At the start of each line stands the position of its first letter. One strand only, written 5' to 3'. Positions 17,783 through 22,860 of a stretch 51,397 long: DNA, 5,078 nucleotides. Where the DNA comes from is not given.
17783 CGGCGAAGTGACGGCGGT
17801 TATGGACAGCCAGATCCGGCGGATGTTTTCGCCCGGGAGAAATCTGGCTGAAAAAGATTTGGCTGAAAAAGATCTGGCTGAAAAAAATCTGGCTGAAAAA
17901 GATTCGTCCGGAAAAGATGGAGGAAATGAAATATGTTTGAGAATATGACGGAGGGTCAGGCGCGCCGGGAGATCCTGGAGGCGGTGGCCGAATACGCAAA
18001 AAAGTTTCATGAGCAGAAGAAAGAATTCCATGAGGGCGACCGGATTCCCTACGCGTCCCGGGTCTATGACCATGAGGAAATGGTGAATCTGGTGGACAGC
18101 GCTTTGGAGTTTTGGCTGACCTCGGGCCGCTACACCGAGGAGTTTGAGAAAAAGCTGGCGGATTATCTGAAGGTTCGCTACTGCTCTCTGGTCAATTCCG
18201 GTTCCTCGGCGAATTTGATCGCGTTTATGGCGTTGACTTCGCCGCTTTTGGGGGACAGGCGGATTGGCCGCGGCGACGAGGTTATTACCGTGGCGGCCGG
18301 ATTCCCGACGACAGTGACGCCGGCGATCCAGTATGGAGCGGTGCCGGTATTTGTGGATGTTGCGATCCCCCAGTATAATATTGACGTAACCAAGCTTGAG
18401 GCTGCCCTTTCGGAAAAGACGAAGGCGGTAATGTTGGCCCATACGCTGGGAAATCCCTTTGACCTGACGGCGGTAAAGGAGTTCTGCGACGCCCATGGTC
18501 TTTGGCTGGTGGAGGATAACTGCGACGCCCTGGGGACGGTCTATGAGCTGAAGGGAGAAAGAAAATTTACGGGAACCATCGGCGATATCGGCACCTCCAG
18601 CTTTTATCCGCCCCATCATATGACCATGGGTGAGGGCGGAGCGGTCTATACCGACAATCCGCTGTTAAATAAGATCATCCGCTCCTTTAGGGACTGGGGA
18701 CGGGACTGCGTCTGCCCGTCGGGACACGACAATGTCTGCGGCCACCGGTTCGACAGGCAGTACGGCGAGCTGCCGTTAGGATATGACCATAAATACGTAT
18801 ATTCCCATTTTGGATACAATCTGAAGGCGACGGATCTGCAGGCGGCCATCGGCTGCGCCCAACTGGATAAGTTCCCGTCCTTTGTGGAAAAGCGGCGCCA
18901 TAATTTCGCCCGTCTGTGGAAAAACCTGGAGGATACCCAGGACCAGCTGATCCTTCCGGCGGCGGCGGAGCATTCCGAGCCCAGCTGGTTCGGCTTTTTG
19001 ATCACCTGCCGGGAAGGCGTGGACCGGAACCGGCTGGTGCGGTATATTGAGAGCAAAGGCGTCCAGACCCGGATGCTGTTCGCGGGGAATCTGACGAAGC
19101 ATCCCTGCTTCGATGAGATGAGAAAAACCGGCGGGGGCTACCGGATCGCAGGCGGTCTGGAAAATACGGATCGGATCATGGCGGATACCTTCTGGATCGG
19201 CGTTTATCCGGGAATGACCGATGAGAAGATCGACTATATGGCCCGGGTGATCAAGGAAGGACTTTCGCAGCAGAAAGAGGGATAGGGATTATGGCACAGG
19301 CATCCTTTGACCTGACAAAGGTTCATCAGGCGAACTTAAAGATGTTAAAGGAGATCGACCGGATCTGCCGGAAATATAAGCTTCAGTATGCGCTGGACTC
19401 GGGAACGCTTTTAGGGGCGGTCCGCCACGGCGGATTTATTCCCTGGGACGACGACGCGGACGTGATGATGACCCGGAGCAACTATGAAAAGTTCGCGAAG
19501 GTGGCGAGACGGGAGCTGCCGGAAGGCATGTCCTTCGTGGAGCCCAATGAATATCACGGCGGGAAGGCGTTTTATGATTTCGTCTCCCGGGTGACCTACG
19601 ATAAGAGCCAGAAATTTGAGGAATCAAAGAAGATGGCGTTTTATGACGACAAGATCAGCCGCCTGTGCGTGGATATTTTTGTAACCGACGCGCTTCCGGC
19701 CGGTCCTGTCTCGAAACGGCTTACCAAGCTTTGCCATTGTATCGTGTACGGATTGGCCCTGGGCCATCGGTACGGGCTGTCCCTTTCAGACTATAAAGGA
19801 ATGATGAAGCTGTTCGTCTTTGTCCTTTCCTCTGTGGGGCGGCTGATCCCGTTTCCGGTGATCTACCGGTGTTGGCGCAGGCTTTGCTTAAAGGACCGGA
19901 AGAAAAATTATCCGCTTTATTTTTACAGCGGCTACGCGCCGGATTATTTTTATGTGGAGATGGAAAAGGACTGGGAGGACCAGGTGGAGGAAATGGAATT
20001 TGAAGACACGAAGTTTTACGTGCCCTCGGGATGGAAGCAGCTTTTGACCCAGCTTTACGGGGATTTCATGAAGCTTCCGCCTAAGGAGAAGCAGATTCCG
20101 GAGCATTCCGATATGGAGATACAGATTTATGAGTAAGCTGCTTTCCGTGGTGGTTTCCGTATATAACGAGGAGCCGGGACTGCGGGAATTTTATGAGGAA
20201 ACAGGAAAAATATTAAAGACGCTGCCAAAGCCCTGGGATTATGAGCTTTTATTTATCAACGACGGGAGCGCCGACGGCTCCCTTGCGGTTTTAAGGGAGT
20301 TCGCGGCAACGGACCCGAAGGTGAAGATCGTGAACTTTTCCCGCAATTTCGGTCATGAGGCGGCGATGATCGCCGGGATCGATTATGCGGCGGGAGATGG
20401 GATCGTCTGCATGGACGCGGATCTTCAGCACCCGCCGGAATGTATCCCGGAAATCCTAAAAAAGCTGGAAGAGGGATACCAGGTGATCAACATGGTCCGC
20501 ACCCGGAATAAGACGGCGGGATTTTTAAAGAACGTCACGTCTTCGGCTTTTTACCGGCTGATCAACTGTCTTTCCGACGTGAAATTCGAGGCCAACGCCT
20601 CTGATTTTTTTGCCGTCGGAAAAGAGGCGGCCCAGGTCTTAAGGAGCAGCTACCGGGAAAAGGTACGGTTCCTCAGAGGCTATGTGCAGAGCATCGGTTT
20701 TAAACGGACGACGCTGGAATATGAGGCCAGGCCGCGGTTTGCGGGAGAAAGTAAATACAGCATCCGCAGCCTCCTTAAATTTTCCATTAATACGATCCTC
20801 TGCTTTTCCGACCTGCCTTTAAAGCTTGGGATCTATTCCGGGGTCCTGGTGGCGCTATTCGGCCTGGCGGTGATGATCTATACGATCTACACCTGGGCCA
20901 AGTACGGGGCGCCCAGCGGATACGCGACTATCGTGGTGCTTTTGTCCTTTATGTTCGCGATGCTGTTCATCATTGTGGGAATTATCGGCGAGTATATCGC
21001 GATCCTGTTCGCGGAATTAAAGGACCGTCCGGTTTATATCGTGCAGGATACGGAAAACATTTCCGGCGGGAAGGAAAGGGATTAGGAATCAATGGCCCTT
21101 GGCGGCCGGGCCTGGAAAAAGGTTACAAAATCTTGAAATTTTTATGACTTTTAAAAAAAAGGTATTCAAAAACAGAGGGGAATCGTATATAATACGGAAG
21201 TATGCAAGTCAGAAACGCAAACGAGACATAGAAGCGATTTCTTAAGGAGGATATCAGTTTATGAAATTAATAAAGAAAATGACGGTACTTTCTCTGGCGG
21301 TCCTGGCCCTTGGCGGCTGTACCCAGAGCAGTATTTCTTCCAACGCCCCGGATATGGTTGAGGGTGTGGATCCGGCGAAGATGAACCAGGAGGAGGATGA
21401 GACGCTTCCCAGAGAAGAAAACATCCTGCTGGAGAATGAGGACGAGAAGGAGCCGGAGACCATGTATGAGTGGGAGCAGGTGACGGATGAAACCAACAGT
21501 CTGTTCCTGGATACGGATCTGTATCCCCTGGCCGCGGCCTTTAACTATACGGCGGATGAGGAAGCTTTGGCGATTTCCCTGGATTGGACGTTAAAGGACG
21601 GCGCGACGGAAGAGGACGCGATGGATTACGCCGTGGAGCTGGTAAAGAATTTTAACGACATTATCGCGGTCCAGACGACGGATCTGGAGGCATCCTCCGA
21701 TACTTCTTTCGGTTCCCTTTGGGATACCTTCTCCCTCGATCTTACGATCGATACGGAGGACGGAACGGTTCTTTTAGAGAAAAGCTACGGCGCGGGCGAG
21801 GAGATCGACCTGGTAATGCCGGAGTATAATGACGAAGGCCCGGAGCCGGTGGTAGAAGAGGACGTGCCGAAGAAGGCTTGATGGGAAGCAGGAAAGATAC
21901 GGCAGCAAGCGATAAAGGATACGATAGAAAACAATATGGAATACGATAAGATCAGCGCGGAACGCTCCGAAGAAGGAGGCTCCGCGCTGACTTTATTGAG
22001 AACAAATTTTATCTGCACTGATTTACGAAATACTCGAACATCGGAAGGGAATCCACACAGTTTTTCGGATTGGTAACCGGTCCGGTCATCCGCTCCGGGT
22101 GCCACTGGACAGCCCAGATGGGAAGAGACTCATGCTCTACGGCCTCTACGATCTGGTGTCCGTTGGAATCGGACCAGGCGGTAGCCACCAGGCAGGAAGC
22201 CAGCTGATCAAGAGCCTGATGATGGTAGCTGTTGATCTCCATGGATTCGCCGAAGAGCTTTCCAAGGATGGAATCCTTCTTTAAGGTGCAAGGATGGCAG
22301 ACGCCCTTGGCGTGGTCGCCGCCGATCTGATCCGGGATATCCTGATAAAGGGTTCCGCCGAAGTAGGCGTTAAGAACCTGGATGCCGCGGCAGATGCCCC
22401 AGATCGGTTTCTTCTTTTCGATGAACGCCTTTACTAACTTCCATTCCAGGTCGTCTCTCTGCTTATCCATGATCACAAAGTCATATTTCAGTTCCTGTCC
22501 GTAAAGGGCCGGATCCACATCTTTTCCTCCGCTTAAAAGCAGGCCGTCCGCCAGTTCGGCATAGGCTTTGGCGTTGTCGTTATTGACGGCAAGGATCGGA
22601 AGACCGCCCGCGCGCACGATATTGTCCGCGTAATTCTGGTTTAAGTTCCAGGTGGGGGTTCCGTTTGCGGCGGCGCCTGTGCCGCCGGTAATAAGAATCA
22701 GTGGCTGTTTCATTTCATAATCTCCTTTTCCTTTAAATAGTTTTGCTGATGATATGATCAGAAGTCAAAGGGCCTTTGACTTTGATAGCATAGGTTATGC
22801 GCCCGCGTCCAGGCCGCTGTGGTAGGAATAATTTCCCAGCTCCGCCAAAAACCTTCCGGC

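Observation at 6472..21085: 14.6 kb, 11-gene single-strand operon combining LtaS-like, three GT-C-like, CDP-sugar, LicD and GtrB-like functions: candidate undescribed envelope glycopolymer system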

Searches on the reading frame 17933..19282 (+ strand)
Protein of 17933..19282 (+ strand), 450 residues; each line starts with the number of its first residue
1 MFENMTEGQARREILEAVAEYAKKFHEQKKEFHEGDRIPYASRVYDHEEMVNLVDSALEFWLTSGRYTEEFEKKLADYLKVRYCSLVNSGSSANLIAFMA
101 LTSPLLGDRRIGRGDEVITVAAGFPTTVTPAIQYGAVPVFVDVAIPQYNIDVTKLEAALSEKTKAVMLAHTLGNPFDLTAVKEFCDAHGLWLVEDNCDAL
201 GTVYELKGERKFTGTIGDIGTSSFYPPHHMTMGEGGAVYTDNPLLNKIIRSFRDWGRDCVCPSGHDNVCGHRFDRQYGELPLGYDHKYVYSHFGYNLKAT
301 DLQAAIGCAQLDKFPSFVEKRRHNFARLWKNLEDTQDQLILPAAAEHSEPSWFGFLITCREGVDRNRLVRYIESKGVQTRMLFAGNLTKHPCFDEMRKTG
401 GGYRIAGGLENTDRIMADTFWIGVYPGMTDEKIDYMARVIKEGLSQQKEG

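Call 3: search_protein_families(library=pfam, proteins=[window:17933-19282:+], max_evalue=0.01)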
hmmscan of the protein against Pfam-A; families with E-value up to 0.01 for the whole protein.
window:17933-19282:+ (450 aa): 4 families
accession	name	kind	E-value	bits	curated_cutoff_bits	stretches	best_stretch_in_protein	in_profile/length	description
PF01041.23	DegT_DnrJ_EryC1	-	4e-90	303.1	19.8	1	48-439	5-358/360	DegT/DnrJ/EryC1/StrS aminotransferase family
PF01212.27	Beta_elim_lyase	-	0.00012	22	27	1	68-197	34-170/288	Beta-eliminating lyase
PF01053.26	Cys_Met_Meta_PP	-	0.00017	20.7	27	1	68-197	54-175/381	Cys/Met metabolism PLP-dependent enzyme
PF00266.25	Aminotran_5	-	0.0026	17.3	21.5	1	90-200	71-180/371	Aminotransferase class-V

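Call 5: search_protein_families(library=ncbifam, proteins=[window:17933-19282:+], max_evalue=0.01)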
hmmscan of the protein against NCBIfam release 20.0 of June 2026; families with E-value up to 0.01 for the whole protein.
window:17933-19282:+ (450 aa): 16 families
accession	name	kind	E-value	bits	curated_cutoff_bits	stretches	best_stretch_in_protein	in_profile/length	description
NF011936.0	PRK15407.1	equivalog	3.3e-217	721.4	423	1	4-446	3-438/440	lipopolysaccharide biosynthesis protein RfbH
TIGR03588.1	PseC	equivalog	1.4e-53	182.1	423.5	1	38-441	2-377/380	UDP-4-amino-4,6-dideoxy-N-acetyl-beta-L-altrosamine transaminase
TIGR04181.1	NHT_00031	hypoth_equivalog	1.2e-47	162.6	420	2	59-251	22-219/359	LegC family aminotransferase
NF008687.0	PRK11706.1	equivalog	3.7e-37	128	375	2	62-245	27-198/375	dTDP-4-amino-4,6-dideoxygalactose transaminase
NF008658.2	PRK11658.1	equivalog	2.9e-35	121.6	631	1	38-442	5-375/379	UDP-4-amino-4-deoxy-L-arabinose aminotransferase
TIGR04427.1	PLP_DesI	equivalog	5.3e-28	98.2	650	2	44-259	28-231/390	dTDP-4-dehydro-6-deoxyglucose aminotransferase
TIGR02379.1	ECA_wecE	subfamily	3.4e-26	91.9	434.85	2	105-247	64-201/376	dTDP-4-amino-4,6-dideoxy-D-glucose transaminase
NF006488.0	PRK08912.1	equivalog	4e-08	32.6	498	1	100-175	99-171/387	aminotransferase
NF004770.0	PRK06108.1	subfamily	7.1e-08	31.7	422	1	110-196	116-210/396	pyridoxal phosphate-dependent aminotransferase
NF006569.0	PRK09082.1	subfamily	4.4e-05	22.7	420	1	111-170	112-171/386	methionine aminotransferase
NF005817.0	PRK07683.1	equivalog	5.4e-05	22.1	575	1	112-180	111-178/387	aminotransferase A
TIGR01325.1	O_suc_HS_sulf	equivalog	0.00032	19.4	510.05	1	69-197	57-177/380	O-succinylhomoserine sulfhydrylase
NF005816.0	PRK07682.1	equivalog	0.00092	17.9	620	1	107-171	106-172/390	aminotransferase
NF005305.0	PRK06836.1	equivalog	0.0016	17.7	376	1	113-169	121-177/396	pyridoxal phosphate-dependent aminotransferase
TIGR01976.1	am_tr_V_VC1184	hypoth_equivalog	0.006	15.9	352.35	1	75-198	70-197/401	cysteine desulfurase-like protein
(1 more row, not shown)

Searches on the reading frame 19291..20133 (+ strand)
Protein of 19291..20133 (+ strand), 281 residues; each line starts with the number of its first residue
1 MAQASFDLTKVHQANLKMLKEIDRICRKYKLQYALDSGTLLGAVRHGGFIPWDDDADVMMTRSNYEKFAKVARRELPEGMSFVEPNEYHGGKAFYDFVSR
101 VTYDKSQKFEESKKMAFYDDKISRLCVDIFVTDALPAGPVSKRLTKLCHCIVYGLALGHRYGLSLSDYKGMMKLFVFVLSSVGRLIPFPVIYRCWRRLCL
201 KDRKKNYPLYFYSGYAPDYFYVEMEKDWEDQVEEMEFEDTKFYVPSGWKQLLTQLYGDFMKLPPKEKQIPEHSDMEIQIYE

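Call 3: search_protein_families(library=pfam, proteins=[window:19291-20133:+], max_evalue=0.01)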
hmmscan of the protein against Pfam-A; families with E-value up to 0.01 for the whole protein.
window:19291-20133:+ (281 aa): 1 family
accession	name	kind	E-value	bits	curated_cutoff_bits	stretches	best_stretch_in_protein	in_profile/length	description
PF04991.19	LicD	-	7.1e-35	121.6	22.6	1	26-257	1-227/227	LicD family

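Call 5: search_protein_families(library=ncbifam, proteins=[window:19291-20133:+], max_evalue=0.01)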
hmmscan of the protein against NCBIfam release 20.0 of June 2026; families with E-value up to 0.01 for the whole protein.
window:19291-20133:+ (281 aa): 1 family
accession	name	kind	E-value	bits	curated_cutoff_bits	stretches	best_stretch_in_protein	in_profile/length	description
NF045866.1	GGPL_Ptran_Mf1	equivalog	5.4e-24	85.6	225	2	13-70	3-60/240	diacylglycerol cholinephosphotransferase Mf1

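Call 47: search_solved_structures(query=window:19291-20133:+, max_evalue=0.01)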
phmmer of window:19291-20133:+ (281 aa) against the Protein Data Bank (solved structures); distinct sequences matched with E-value up to 0.01: 1.
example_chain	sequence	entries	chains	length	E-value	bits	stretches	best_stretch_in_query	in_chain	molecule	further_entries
6kaj_A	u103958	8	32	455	0.00029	23.4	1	30-61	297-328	Fukutin-related protein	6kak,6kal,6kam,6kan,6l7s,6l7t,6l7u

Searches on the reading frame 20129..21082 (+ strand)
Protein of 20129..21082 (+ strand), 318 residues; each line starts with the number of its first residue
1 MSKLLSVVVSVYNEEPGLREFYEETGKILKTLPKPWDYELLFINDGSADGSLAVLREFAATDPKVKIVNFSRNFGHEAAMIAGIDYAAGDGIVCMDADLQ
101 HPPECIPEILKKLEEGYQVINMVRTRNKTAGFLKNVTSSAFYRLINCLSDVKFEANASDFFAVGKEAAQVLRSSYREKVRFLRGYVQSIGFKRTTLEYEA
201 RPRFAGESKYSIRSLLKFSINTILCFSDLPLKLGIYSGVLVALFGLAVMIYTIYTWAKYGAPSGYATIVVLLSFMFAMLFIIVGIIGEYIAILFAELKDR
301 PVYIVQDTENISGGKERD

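Call 4: search_protein_families(library=pfam, proteins=[window:20129-21082:+], max_evalue=0.01)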
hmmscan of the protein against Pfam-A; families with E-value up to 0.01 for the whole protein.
window:20129-21082:+ (318 aa): 3 families
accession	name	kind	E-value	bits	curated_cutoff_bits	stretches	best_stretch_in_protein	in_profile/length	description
PF00535.33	Glycos_transf_2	-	1.2e-29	103.9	23.3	1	6-139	1-130/168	Glycosyl transferase family 2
PF10111.15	Glyco_tranf_2_2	-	0.00015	21.8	27.3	1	7-111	2-104/276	Glycosyltransferase like family 2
PF13641.12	Glyco_tranf_2_3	-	0.0058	17.1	27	1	5-126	3-125/230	Glycosyltransferase like family 2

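Call 45: search_solved_structures(query=window:20129-21082:+, max_evalue=0.001)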
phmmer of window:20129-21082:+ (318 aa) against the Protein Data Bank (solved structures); distinct sequences matched with E-value up to 0.001: 14.
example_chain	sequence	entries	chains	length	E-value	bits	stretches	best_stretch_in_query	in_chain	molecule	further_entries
5ekp_C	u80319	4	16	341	3.1e-61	210.6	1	5-308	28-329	Uncharacterized glycosyltransferase sll0501 | Glycosyltransferase sll0501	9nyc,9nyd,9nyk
9nye_A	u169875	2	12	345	3.2e-61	210.5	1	5-308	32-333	Glycosyltransferase sll0501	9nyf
5eke_A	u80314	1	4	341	4e-60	206.9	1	5-308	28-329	Uncharacterized glycosyltransferase sll0501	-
9hwj_A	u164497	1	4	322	2.8e-39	138.5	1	3-309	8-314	Undecaprenyl-phosphate 4-deoxy-4-formamido-L-arabinose transferase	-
9bhc_C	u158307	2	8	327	2e-37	132.4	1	3-307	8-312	Undecaprenyl-phosphate 4-deoxy-4-formamido-L-arabinose transferase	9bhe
8vxh_A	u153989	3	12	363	2.9e-37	131.9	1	3-307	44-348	Undecaprenyl-phosphate 4-deoxy-4-formamido-L-arabinose transferase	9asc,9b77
5mlz_A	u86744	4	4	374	2.8e-15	59.7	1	4-126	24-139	Dolichol monophosphate mannose synthase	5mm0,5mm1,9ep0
5hea_A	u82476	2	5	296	4.2e-10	42.7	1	3-186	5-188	Putative glycosyltransferase (GalT1)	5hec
6p61_A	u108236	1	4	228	3.4e-05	26.6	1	5-99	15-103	Glycosyltransferase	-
8bz8_A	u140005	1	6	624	6.7e-05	25.6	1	5-109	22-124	Glycosyltransferase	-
8bz4_A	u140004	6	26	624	6.7e-05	25.6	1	5-109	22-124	Glycosyltransferase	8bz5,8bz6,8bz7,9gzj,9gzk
2z87_A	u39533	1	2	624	0.00015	24.4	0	37-118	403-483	Chondroitin synthase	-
2z86_A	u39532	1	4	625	0.00015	24.4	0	37-118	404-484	Chondroitin synthase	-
3bcv_A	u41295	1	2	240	0.0003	23.4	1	5-98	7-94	Putative glycosyltransferase protein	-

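Call 72: search_protein_families(library=ncbifam, proteins=[window:20129-21082:+], max_evalue=1e-10)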
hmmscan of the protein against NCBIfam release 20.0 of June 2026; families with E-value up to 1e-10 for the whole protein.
window:20129-21082:+ (318 aa): 4 families
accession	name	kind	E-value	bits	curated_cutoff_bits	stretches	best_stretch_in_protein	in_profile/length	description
NF047588.1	GlcsyltransPgfSStrep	equivalog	2.2e-73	247.2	500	1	5-309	3-306/308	glycosyltransferase PgfS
NF007986.1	PRK10714.1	equivalog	2.6e-42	145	529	1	4-307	7-310/316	undecaprenyl-phosphate 4-deoxy-4-formamido-L-arabinose transferase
TIGR03937.1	PgaC_IcaA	equivalog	5.7e-14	51.9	422.3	1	4-120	46-157/407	poly-beta-1,6-N-acetyl-D-glucosamine synthase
NF007482.0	PRK10073.1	equivalog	2.1e-11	43.4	423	1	3-110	6-107/334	glycosyltransferase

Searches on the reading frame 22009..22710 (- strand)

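Call 4: search_protein_families(library=pfam, proteins=[window:22009-22710:-], max_evalue=0.01)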
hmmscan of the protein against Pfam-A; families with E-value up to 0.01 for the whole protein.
window:22009-22710:- (233 aa): 2 families
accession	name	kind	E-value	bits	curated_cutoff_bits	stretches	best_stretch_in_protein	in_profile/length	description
PF07722.19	Peptidase_C26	-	3.7e-51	174.4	20.5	1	16-206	18-219/219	Peptidase C26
PF00117.34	GATase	-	2e-18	67.2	22.8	1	86-211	58-177/190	Glutamine amidotransferase class-I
